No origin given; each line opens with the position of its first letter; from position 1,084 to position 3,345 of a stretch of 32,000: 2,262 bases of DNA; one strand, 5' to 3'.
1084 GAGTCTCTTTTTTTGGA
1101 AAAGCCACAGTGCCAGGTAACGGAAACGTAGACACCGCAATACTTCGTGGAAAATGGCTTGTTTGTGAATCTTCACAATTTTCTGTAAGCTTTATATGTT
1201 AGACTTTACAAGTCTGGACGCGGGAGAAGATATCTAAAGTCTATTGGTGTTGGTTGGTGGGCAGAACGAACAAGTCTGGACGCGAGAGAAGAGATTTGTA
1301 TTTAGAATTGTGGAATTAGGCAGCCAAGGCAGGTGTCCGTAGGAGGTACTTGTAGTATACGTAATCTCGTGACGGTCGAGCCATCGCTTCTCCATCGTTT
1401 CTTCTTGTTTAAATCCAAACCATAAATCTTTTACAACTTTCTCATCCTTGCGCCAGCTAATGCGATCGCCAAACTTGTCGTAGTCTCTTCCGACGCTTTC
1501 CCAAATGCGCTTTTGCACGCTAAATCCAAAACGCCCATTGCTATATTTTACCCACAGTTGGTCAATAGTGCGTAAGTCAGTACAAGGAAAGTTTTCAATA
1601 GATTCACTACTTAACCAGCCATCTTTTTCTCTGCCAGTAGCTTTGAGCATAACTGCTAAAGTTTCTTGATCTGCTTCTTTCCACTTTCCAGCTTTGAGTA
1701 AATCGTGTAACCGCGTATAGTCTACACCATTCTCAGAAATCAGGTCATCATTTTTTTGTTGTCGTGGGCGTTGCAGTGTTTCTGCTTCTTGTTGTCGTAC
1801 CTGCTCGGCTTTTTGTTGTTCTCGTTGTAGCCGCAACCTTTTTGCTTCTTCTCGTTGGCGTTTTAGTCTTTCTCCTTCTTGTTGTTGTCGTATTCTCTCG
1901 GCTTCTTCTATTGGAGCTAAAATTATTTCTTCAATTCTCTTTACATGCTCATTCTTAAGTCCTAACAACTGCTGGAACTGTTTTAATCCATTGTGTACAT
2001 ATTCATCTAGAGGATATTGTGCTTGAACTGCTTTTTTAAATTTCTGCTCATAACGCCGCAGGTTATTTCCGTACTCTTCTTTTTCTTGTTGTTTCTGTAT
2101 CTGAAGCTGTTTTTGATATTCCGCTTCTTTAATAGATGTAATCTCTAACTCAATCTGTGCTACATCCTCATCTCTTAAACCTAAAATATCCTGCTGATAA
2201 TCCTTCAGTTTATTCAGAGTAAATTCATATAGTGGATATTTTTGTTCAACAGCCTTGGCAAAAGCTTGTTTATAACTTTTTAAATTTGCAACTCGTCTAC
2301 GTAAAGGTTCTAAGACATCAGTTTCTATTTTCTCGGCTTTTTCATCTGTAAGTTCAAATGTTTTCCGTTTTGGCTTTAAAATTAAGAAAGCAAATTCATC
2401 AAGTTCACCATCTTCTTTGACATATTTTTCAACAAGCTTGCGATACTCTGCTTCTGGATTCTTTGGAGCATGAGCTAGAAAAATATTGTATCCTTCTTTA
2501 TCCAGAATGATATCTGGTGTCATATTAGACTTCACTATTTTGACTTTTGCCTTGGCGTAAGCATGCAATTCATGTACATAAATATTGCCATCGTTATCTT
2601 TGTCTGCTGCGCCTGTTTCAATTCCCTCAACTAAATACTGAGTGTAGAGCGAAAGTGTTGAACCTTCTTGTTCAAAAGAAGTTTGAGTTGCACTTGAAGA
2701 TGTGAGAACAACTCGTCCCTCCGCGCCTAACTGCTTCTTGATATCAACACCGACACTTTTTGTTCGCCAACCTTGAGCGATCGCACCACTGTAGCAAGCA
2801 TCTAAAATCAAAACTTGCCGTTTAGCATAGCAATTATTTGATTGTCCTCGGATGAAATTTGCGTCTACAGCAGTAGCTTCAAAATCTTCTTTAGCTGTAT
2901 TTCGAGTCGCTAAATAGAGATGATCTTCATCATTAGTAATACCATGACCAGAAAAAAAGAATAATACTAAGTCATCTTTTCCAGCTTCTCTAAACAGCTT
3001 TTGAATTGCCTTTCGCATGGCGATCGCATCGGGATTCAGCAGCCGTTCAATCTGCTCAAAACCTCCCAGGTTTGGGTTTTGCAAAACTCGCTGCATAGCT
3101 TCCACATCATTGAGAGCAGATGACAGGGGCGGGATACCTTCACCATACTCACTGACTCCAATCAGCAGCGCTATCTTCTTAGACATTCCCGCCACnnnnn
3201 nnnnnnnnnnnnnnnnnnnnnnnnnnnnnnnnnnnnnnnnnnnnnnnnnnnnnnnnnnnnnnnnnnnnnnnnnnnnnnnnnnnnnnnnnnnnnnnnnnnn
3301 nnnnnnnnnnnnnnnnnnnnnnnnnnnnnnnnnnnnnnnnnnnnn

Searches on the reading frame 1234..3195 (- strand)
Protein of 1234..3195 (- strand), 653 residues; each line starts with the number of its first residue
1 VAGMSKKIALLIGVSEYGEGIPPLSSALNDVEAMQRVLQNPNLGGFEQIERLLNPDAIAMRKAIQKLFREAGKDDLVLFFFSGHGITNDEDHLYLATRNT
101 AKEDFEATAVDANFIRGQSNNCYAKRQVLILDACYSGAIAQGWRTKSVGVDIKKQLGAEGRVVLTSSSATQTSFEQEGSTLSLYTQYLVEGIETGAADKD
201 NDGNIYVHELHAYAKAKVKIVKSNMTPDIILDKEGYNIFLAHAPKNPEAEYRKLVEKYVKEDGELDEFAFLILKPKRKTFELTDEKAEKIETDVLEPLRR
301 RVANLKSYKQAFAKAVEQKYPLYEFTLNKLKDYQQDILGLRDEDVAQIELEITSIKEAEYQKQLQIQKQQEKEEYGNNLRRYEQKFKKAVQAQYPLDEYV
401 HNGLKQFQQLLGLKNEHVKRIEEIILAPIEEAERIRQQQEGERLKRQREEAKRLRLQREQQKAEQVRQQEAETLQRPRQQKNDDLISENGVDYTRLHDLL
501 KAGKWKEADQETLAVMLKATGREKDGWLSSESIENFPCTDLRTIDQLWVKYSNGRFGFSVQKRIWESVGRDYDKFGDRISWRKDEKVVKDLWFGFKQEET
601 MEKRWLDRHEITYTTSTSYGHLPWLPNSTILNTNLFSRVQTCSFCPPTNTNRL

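Call 41: search_protein_families(library=pfam, proteins=[window:1234-3195:-], max_evalue=0.00001)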
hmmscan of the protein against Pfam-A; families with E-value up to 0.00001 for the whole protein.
window:1234-3195:- (653 aa): 2 families
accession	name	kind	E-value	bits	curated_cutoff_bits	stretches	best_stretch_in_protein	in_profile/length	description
PF05419.17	GUN4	-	1.7e-39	135.6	29.2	1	487-624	2-124/141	GUN4-like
PF00656.27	Peptidase_C14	-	5.4e-22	79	21.4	1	6-218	1-211/233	Caspase domain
